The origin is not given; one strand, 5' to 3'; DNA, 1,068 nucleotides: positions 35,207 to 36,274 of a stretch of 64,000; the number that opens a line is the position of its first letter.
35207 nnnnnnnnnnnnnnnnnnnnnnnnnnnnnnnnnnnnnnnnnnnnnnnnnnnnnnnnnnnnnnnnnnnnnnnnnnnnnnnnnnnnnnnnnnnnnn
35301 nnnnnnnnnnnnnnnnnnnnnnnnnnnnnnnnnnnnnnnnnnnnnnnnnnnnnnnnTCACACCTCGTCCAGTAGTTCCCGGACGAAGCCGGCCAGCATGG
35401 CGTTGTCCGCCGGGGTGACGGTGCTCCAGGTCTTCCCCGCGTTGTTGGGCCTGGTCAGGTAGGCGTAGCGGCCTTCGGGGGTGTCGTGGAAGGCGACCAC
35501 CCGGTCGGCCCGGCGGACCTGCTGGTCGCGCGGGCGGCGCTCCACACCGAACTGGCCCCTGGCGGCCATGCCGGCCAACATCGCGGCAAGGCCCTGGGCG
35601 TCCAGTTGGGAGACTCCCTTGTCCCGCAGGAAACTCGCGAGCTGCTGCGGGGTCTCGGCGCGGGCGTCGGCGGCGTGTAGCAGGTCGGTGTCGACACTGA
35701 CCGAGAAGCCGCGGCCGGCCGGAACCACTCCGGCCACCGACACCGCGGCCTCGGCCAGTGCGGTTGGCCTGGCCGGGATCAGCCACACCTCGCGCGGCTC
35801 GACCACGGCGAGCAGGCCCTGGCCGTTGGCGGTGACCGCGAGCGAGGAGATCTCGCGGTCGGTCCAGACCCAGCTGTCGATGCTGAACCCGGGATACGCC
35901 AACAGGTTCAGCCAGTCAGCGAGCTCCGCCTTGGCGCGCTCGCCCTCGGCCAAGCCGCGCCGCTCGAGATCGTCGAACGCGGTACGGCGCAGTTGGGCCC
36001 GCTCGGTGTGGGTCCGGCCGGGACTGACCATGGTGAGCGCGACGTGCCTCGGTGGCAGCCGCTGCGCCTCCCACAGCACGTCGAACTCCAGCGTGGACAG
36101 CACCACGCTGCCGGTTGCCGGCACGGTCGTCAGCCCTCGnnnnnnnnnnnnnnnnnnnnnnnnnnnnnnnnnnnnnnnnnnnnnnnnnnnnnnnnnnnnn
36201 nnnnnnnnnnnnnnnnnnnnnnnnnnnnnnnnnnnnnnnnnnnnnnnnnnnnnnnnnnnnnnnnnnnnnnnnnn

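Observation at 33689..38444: Orphan ESX/type VII substrate island without secretion-machinery genes, wedged between purD and an aminotransferase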

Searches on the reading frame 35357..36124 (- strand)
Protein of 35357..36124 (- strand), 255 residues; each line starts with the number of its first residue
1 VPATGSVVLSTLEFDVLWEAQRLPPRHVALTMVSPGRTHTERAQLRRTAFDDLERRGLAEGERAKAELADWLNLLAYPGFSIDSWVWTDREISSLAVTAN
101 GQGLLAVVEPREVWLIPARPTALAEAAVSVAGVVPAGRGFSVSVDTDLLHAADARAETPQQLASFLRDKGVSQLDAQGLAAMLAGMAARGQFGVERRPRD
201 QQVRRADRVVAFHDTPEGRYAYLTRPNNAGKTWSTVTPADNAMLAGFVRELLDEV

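Call 3: search_protein_families(library=pfam, proteins=[window:35357-36124:-], max_evalue=0.1)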
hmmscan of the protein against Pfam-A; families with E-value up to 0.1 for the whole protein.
window:35357-36124:- (255 aa): 1 family
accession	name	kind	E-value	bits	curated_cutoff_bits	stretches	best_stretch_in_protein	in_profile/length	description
PF14011.11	ESX-1_EspG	-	4.5e-63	213.5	27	1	10-250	1-245/245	EspG family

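Call 9: find_encoding_contigs(protein=window:35357-36124:-, flank=10000, max_places=6)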
Protein window:35357-36124:- (255 aa): no gene with exactly this product is on record in the collection.

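Call 11: find_homologous_proteins(query=window:35357-36124:-)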
Query window:35357-36124:- (255 aa): 490 proteins with E <= 0.001 among 7432 candidates; the best 120 are listed.
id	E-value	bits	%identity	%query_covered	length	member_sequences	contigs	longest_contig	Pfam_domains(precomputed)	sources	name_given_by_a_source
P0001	1.0e-148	512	91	100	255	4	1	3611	PF14011.12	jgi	jgi:hypothetical protein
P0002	3.4e-120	418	76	100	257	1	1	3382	PF14011.12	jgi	jgi:hypothetical protein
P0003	3.6e-120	418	77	100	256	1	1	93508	PF14011.12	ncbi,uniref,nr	ncbi:MAG TPA: ESX secretion-associated protein EspG [Actinophytocola sp.]|uniref:ESX secretion-assoc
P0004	5.8e-120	417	77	100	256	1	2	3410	PF14011.12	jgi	jgi:hypothetical protein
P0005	9.6e-120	417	78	99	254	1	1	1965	PF14011.12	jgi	jgi:hypothetical protein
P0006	1.9e-119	416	76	99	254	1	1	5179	PF14011.12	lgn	-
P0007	1.6e-118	413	77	100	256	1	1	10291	PF14011.12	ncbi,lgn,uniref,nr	ncbi:ESX secretion-associated protein EspG [Actinophytocola sp.]|uniref:ESX secretion-associated pro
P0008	1.3e-115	403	75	99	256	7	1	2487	PF14011.12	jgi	jgi:hypothetical protein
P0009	2.1e-115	402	73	99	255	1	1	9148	PF14011.12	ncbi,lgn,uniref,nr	ncbi:MAG TPA: ESX secretion-associated protein EspG [Actinophytocola sp.]|uniref:ESX secretion-assoc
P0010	1.0e-114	400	74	99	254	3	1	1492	PF14011.12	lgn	-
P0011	2.1e-114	399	74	100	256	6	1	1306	PF14011.12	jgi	jgi:hypothetical protein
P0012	6.0e-114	398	74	99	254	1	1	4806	PF14011.12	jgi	jgi:ESX secretion-associated protein EspG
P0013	4.9e-113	395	74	99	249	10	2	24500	PF14011.12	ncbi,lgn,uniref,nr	ncbi:MAG TPA: ESX secretion-associated protein EspG [Actinophytocola sp.]|uniref:ESX secretion-assoc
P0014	5.7e-113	395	74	100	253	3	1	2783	PF14011.12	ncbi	-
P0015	6.9e-113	394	75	99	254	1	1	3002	PF14011.12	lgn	-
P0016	1.4e-111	390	74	99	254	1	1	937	PF14011.12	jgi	jgi:hypothetical protein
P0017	1.7e-111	390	73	100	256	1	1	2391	PF14011.12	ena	-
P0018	5.4e-111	388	73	99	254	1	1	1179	PF14011.12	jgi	jgi:ESX secretion-associated protein EspG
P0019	1.2e-110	387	72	99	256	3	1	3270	PF14011.12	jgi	jgi:hypothetical protein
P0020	3.0e-110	386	71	100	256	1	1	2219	PF14011.12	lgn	-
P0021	3.4e-110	385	72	100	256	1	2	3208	PF14011.12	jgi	jgi:hypothetical protein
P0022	7.7e-110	384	72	100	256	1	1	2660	PF14011.12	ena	-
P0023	1.9e-109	383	72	100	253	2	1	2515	PF14011.12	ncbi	-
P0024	2.7e-109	382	73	99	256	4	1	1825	PF14011.12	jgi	-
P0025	7.1e-109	381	73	100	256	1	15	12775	PF14011.12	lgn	-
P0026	2.9e-108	379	74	98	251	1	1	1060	PF14011.12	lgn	-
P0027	1.1e-107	377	70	100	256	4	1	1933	PF14011.12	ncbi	-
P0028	1.4e-106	374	71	99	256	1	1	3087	PF14011.12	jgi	jgi:ESX secretion-associated protein EspG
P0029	1.5e-106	373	72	100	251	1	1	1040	PF14011.12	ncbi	-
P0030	2.9e-106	373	70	100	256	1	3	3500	PF14011.12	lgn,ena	-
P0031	7.0e-106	371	71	100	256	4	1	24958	PF14011.12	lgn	-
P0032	3.8e-105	369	71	98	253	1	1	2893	PF14011.12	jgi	jgi:hypothetical protein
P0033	2.3e-103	363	69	98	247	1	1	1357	PF14011.12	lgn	-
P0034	6.2e-103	362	70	99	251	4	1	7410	PF14011.12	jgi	jgi:hypothetical protein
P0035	1.6e-102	360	72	99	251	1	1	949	PF14011.12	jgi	jgi:hypothetical protein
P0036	3.4e-102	359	68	100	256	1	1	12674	PF14011.12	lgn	-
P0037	5.6e-100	352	66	100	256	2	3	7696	PF14011.12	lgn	-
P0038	1.8e-95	337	66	100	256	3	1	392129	PF14011.12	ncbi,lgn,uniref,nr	ncbi:EspG family protein [Actinokineospora iranica]|uniref:EspG family protein n=1 Tax=Actinokineosp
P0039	1.4e-94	334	64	100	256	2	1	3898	PF14011.12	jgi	jgi:hypothetical protein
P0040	1.6e-93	331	64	100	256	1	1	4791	PF14011.12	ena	-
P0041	2.1e-93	330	66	99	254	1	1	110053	PF14011.12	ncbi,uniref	ncbi:ESX secretion-associated protein EspG [Actinokineospora sp.]|uniref:ESX secretion-associated pr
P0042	2.9e-91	323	63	100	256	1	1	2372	PF14011.12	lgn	-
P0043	3.9e-91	323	64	100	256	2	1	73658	PF14011.12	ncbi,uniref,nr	ncbi:ESX secretion-associated protein EspG [Actinophytocola xanthii]|uniref:ESX secretion-associated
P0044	6.0e-91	322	65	98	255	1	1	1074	PF14011.12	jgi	jgi:hypothetical protein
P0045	7.3e-91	322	73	82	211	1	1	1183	PF14011.12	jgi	jgi:hypothetical protein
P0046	8.6e-91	322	61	100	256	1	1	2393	PF14011.12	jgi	jgi:EspG family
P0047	1.6e-90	321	64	98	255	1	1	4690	PF14011.12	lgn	-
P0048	2.0e-90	321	63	100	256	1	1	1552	PF14011.12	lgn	-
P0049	1.2e-89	318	62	100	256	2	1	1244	PF14011.12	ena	-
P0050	1.7e-89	318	62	99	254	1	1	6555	PF14011.12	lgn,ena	-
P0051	2.1e-89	317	62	100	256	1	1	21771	PF14011.12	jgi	jgi:hypothetical protein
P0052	2.4e-89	317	63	100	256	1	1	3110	PF14011.12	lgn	-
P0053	2.5e-89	317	62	99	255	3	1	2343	PF14011.12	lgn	-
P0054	3.0e-89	317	62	100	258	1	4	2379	PF14011.12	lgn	-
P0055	5.0e-89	316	62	100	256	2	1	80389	PF14011.12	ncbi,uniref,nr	ncbi:MAG: ESX secretion-associated protein EspG [Actinophytocola sp.]|uniref:ESX secretion-associate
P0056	9.5e-89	315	62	100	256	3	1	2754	PF14011.12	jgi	-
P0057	1.1e-88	315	62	100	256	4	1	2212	PF14011.12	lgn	-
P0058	1.7e-88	314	61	98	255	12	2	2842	PF14011.12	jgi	jgi:hypothetical protein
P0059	1.9e-88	314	64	98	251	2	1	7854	PF14011.12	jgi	jgi:hypothetical protein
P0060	2.3e-88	314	61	99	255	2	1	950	PF14011.12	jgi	jgi:hypothetical protein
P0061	2.7e-88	314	62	100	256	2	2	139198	PF14011.12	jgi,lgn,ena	-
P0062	2.8e-88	314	63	99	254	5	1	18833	PF14011.12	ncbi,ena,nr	ncbi:MAG TPA: ESX secretion-associated protein EspG [Actinokineospora sp.]|nr:ESX secretion-associat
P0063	3.3e-88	313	61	99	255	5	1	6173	PF14011.12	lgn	-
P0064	6.2e-88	313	63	98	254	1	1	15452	PF14011.12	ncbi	-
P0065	6.6e-88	312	62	98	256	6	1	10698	PF14011.12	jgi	jgi:hypothetical protein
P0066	7.6e-88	312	62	98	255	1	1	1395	PF14011.12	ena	-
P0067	1.2e-87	312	61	100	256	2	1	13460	PF14011.12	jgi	jgi:hypothetical protein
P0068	1.8e-87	311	60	100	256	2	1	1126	PF14011.12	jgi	jgi:hypothetical protein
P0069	2.0e-87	311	62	99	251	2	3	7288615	PF14011.12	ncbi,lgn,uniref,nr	ncbi:EspG family protein [Actinokineospora alba]|uniref:EspG family protein n=1 Tax=Actinokineospora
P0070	2.2e-87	311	61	99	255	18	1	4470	PF14011.12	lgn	-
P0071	2.5e-87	311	61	98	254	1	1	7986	PF14011.12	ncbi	ncbi:ESX secretion-associated protein EspG [Actinokineospora soli]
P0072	2.5e-87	311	62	99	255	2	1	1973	PF14011.12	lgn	-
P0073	3.7e-87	310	60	100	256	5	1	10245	PF14011.12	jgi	jgi:hypothetical protein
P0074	3.9e-87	310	61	100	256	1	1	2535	PF14011.12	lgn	-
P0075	5.2e-87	310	60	99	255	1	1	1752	PF14011.12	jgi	jgi:ESX secretion-associated protein EspG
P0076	5.2e-87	310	61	100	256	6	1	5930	PF14011.12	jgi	jgi:hypothetical protein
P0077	5.5e-87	309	63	99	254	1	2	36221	PF14011.12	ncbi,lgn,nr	ncbi:MAG: ESX secretion-associated protein EspG [Actinomycetota bacterium]|nr:ESX secretion-associat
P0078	7.5e-87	309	60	100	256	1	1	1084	PF14011.12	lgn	-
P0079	8.5e-87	309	62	98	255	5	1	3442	PF14011.12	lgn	-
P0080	1.1e-86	308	63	100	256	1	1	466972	PF14011.12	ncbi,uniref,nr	ncbi:ESX secretion-associated protein EspG [Actinophytocola gossypii]|uniref:ESX secretion-associate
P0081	1.2e-86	308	61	98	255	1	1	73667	PF14011.12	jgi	jgi:EspG family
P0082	1.2e-86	308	61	100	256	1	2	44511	PF14011.12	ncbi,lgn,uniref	ncbi:ESX secretion-associated protein EspG [Actinophytocola sp.]|uniref:ESX secretion-associated pro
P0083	1.3e-86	308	62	99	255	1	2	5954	PF14011.12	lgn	-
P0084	1.3e-86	308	61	99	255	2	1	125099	PF14011.12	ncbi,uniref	ncbi:ESX secretion-associated protein EspG [Actinophytocola sp.]|uniref:ESX secretion-associated pro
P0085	1.8e-86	308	61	99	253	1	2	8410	PF14011.12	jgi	jgi:hypothetical protein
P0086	1.9e-86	308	61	98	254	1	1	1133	PF14011.12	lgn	-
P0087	2.0e-86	308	62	98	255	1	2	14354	PF14011.12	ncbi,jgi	jgi:hypothetical protein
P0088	2.3e-86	307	62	99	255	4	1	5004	PF14011.12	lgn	-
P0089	2.4e-86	307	62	99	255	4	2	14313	PF14011.12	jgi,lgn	jgi:hypothetical protein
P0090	2.7e-86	307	62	100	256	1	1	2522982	PF14011.12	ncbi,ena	-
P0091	3.0e-86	307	60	100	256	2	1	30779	PF14011.12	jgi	jgi:EspG family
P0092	3.2e-86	307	60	98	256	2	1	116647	PF14011.12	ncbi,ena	-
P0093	3.7e-86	307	62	98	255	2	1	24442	PF14011.12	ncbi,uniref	ncbi:ESX secretion-associated protein EspG [Actinophytocola sp.]|uniref:ESX secretion-associated pro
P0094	3.8e-86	307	61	100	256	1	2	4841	PF14011.12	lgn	-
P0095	3.8e-86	307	61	99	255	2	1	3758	PF14011.12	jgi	-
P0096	4.9e-86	306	61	99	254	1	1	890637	PF14011.12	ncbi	ncbi:ESX secretion-associated protein EspG [Actinokineospora sp. 24-640]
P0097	6.0e-86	306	61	100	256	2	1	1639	PF14011.12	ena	-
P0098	7.6e-86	306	61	99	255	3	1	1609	PF14011.12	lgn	-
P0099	1.3e-85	305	61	99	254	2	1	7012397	PF14011.12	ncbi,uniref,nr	ncbi:ESX secretion-associated protein EspG [Actinokineospora sp. UTMC 2448]|uniref:ESX secretion-ass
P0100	1.4e-85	305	62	99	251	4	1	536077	PF14011.12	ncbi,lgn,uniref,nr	ncbi:ESX secretion-associated protein EspG [Actinokineospora xionganensis]|uniref:ESX secretion-asso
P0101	1.5e-85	305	60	99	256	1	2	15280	PF14011.12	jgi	jgi:hypothetical protein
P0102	2.1e-85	304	61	99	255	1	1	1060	PF14011.12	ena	-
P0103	3.1e-85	304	62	98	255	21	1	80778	PF14011.12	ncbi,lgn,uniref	ncbi:MAG: ESX secretion-associated protein EspG [Actinophytocola sp.]|uniref:ESX secretion-associate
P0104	3.5e-85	304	59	100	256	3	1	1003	PF14011.12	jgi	jgi:hypothetical protein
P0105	4.2e-85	303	61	98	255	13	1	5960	PF14011.12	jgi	jgi:hypothetical protein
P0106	5.4e-85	303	60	100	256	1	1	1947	PF14011.12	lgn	-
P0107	5.9e-85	303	60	100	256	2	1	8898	PF14011.12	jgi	-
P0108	6.7e-85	303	60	98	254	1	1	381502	PF14011.12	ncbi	ncbi:ESX secretion-associated protein EspG [Actinokineospora sp. NPDC004072]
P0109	7.6e-85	302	61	98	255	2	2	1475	PF14011.12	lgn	-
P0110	1.4e-84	302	62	98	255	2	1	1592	PF14011.12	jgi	jgi:hypothetical protein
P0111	1.4e-84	302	60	99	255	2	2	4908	PF14011.12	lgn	-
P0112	1.5e-84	301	59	100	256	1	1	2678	PF14011.12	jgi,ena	-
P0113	1.7e-84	301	60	99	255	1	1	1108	PF14011.12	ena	-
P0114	1.8e-84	301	62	98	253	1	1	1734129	PF14011.12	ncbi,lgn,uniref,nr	ncbi:ESX secretion-associated protein EspG [Actinocrispum wychmicini]|uniref:ESAT-6 protein secretio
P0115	2.9e-84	301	61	99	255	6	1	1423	PF14011.12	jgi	jgi:hypothetical protein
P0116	3.0e-84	301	60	100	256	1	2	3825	PF14011.12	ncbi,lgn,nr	ncbi:MAG TPA: ESX secretion-associated protein EspG [Actinophytocola sp.]|nr:ESX secretion-associate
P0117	3.1e-84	300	60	99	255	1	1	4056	PF14011.12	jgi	jgi:hypothetical protein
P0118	4.0e-84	300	61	98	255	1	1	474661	PF14011.12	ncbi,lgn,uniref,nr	ncbi:ESX secretion-associated protein EspG [Actinophytocola oryzae]|uniref:ESAT-6 protein secretion 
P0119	4.0e-84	300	59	98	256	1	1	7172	PF14011.12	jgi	jgi:hypothetical protein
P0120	5.3e-84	300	60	99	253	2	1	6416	PF14011.12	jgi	jgi:hypothetical protein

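Call 12: find_encoding_contigs(protein=P0003, flank=10000, max_places=2)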
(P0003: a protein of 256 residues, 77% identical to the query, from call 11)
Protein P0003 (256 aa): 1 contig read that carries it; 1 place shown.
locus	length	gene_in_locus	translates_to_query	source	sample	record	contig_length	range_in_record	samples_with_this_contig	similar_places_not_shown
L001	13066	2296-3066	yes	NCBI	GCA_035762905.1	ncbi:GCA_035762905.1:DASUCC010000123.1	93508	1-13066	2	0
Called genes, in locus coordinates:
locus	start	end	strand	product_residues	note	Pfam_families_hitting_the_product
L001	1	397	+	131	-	PF00934:PE (faint)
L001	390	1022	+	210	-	PF12079:DUF3558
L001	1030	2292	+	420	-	PF00823:PPE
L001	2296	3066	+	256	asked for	PF14011:ESX-1_EspG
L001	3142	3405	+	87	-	-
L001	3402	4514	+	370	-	PF06013:WXG100, PF01464:SLT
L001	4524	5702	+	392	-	PF00155:Aminotran_1_2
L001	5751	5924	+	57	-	-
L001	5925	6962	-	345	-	PF00155:Aminotran_1_2 (weak), PF01212:Beta_elim_lyase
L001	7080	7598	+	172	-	PF07638:Sigma70_ECF, PF04542:Sigma70_r2, PF08281:Sigma70_r4_2, PF04545:Sigma70_r4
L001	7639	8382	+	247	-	-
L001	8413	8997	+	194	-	PF00440:TetR_N, PF13977:TetR_C_6 (weak), PF17940:TetR_C_31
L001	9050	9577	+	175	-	PF04542:Sigma70_r2, PF08281:Sigma70_r4_2, PF04545:Sigma70_r4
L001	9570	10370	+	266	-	-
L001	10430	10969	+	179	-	PF07638:Sigma70_ECF (weak), PF04542:Sigma70_r2, PF08281:Sigma70_r4_2, PF04545:Sigma70_r4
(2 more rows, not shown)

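Call 13: find_encoding_contigs(protein=P0069, flank=10000, max_places=2)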
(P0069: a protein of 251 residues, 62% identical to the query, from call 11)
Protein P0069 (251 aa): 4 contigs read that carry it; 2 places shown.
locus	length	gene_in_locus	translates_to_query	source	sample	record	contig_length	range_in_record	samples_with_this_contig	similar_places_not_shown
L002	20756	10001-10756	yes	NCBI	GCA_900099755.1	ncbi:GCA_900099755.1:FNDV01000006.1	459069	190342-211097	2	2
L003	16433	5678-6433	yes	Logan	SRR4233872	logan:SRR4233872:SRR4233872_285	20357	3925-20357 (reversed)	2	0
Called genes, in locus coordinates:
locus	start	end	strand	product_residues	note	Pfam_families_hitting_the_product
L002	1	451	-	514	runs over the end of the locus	PF00999:Na_H_Exchanger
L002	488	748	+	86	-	PF02148:zf-UBP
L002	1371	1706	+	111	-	PF00376:MerR, PF13411:MerR_1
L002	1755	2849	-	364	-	PF03009:GDPD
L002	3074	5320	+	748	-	PF06808:DctM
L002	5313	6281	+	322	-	PF16868:NMT1_3, PF13379:NMT1_2, PF09084:NMT1, PF12974:Phosphonate-bd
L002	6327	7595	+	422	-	PF02844:GARS_N, PF01071:GARS_A, PF02222:ATP-grasp (weak), PF02843:GARS_C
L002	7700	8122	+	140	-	-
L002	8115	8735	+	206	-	PF12079:DUF3558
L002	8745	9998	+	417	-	PF00823:PPE (weak)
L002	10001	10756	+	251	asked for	PF14011:ESX-1_EspG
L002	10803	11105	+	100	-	-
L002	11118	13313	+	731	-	PF06013:WXG100, PF01464:SLT (faint)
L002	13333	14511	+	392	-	PF00155:Aminotran_1_2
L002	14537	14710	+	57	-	-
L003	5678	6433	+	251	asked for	PF14011:ESX-1_EspG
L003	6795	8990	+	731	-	PF06013:WXG100, PF01464:SLT (faint)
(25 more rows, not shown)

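Call 19: search_protein_families(library=ncbifam, proteins=[window:35357-36124:-], max_evalue=1)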
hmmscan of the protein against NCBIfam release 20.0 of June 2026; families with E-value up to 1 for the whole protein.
window:35357-36124:- (255 aa): 1 family
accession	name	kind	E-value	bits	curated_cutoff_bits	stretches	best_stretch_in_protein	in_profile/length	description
TIGR03599.1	YloV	subfamily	0.034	12.7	396.1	1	148-222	152-225/530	DAK2 domain fusion protein YloV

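Call 20: find_encoding_contigs(protein=P0001, flank=5000, max_places=3)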
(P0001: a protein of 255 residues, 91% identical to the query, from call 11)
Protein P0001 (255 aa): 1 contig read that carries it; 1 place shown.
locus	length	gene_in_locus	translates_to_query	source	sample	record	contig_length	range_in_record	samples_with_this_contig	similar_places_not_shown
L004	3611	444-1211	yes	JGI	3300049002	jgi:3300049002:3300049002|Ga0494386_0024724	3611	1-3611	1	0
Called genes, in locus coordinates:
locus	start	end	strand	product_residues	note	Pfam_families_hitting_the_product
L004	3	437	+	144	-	?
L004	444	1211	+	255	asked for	PF14011:ESX-1_EspG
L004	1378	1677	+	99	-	-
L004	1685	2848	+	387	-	PF01464:SLT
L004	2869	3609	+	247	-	?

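Call 22: find_related_loci(query=window:35357-36124:-, collection=genome_contigs, flank=10000)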
Query window:35357-36124:- (255 aa) in genome_contigs; peptide patterns used: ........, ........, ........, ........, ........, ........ (x = any residue, [..] = any of these).
600 stretches matched a pattern (row limit reached: there are more); 33 encode a relative of the query (tblastn E <= 1e-3); 33 distinct loci.
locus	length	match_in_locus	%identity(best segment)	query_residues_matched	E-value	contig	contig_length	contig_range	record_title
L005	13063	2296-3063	76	1-255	5e-118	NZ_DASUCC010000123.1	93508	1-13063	MAG: Actinophytocola sp. isolate SMAG_U2539 k141_735174, whole genome shotgun sequence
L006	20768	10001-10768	61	1-255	8e-93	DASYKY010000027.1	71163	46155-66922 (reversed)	MAG TPA_asm: Actinophytocola sp. isolate SMAG_U4334 k141_3359996, whole genome shotgun sequence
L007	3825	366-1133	60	1-255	5e-85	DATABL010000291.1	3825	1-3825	MAG TPA_asm: Actinophytocola sp. isolate SMAG_U6697 k141_1260254, whole genome shotgun sequence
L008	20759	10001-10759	59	3-255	5e-84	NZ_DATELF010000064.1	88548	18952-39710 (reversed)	MAG: Amycolatopsis sp. isolate SMAG_U8909 k141_1748577, whole genome shotgun sequence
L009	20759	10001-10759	58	4-255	5e-83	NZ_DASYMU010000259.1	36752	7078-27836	MAG: Amycolatopsis sp. isolate SMAG_U4383 k141_925190, whole genome shotgun sequence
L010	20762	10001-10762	60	3-255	8e-83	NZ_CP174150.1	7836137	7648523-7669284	Amycolatopsis bartoniae strain DSM 45807 chromosome, complete genome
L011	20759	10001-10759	58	2-255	1e-81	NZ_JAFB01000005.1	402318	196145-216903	Amycolatopsis taiwanensis DSM 45107 A3CUDRAFT_scaffold_3.4_C, whole genome shotgun sequence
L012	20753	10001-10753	58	6-255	3e-81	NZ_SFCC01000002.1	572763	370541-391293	Amycolatopsis suaedae strain 8-3EHSu NODE_2_length_572763_cov_92.8802, whole genome shotgun sequence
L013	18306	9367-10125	58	3-255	3e-80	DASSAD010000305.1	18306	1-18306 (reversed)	MAG TPA_asm: Amycolatopsis sp. isolate SMAG_U15565 k141_3039318, whole genome shotgun sequence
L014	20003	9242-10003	58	1-255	1e-79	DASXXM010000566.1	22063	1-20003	MAG TPA_asm: Pseudonocardiaceae bacterium isolate SMAG_U4798 k141_1095082, whole genome shotgun sequence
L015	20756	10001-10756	60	5-255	1e-79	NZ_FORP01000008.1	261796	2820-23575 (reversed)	Amycolatopsis sacchari strain DSM 44468, whole genome shotgun sequence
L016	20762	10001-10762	60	4-255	5e-79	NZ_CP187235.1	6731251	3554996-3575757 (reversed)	Actinokineospora sp. G85 chromosome, complete genome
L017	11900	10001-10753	59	6-255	5e-79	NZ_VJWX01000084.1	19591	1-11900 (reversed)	Amycolatopsis rhizosphaerae strain TBRC 6029 NODE_84_length_19591_cov_5.28925, whole genome shotgun sequence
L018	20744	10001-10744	59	8-255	7e-79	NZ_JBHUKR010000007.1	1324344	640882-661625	Amycolatopsis pigmentata strain CGMCC 4.7645 platanus_K_17_124_7, whole genome shotgun sequence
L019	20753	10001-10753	56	6-255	9e-78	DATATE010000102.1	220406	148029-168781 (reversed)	MAG TPA_asm: Pseudonocardiaceae bacterium isolate SMAG_U5538 k141_2861913, whole genome shotgun sequence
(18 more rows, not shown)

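Call 104: search_solved_structures(query=window:35357-36124:-, max_evalue=0.01)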
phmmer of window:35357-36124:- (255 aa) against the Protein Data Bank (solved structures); distinct sequences matched with E-value up to 0.01: 0.

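Call 105: search_dna_similar(query=window:35357-36124:-, collection=plasmids, mode=protein, max_rows=15)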
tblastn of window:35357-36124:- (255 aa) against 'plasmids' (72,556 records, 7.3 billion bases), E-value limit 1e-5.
No match.

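Call 107: search_solved_structures(query=A8, max_evalue=1)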
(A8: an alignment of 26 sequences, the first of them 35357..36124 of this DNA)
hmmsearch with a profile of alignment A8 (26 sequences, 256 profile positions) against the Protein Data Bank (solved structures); distinct sequences matched with E-value up to 1: 10.
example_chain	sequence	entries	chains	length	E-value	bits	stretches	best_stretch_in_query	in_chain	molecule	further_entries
4l4w_A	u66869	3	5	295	7e-05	25.5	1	30-253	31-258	EspG3 | ESX-3 secretion-associated protein EspG3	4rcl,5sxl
4w4j_A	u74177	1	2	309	7.9e-05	25.4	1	30-253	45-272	EspG3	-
6vj5_C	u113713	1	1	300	0.0014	21.2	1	142-254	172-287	ESX-5 secretion-associated protein EspG5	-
4kxr_C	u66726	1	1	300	0.0023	20.6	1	141-254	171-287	EspG5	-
5xfs_C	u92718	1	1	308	0.0024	20.5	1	142-254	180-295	ESX-5 secretion-associated protein EspG5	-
4w4l_C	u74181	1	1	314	0.0027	20.3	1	142-254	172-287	EspG5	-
2btm_A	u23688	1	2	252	0.26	13.8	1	38-135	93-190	PROTEIN (TRIOSEPHOSPHATE ISOMERASE)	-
1btm_A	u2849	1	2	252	0.26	13.8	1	38-135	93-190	TRIOSEPHOSPHATE ISOMERASE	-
5xkl_A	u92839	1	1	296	0.39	13.3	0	143-252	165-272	ESX-3 secretion-associated protein EspG3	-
4w4i_A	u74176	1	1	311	0.46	13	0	143-252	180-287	ESX-3 secretion-associated protein EspG3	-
